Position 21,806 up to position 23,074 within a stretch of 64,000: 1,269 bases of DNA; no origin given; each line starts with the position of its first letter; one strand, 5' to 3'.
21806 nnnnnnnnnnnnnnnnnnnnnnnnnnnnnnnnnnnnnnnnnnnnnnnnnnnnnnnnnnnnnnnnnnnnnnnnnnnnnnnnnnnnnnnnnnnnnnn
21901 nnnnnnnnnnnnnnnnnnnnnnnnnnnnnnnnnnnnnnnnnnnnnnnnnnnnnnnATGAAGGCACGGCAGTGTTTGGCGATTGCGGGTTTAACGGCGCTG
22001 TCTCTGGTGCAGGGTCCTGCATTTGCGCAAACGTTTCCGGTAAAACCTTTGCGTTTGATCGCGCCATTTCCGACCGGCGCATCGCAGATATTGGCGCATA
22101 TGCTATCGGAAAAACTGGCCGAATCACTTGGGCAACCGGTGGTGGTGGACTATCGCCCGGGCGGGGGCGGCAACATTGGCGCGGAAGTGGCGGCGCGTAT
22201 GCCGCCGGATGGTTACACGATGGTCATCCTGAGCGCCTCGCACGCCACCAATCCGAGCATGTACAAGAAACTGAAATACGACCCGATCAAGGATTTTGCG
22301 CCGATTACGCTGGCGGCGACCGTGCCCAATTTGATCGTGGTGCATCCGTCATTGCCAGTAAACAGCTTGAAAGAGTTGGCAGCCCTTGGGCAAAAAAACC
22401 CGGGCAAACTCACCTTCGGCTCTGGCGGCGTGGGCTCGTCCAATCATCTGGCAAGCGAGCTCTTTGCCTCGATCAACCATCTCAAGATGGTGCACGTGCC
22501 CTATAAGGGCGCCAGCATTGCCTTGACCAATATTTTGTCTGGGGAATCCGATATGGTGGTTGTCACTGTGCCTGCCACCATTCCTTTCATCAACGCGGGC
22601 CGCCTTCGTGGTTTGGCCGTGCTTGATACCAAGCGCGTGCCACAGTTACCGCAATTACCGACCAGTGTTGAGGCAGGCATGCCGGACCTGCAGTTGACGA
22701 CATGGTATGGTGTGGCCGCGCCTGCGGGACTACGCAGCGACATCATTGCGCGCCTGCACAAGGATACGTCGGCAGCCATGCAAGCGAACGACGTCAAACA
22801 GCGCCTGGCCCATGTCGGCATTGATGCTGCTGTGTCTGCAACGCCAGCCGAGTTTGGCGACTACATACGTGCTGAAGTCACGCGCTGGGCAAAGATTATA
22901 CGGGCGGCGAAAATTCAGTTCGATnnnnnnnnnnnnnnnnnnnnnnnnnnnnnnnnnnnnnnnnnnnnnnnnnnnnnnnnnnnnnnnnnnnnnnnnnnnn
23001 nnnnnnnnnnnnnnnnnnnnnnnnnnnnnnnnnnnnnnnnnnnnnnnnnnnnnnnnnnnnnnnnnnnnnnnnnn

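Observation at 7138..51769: Motif copies sit in frame inside coding sequences and donate start-proximal codons, C-terminal tails and stop codons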

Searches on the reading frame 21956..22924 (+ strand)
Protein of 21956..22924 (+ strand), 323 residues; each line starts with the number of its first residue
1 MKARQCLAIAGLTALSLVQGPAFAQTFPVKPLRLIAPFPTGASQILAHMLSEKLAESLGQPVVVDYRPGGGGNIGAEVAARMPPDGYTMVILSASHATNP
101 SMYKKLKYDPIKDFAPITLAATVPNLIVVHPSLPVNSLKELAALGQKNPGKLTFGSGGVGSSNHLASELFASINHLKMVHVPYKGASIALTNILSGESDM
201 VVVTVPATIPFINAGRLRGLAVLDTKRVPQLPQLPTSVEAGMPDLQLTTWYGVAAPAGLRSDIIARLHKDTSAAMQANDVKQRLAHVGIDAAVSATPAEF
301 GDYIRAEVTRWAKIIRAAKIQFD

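Call 58: search_protein_families(library=pfam, proteins=[window:21956-22924:+], max_evalue=0.00001)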
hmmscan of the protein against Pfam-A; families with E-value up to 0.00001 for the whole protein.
window:21956-22924:+ (323 aa): 1 family
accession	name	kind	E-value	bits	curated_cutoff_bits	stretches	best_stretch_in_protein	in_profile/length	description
PF03401.19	TctC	-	6.2e-67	226.4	27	1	48-318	3-272/274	Tripartite tricarboxylate transporter family receptor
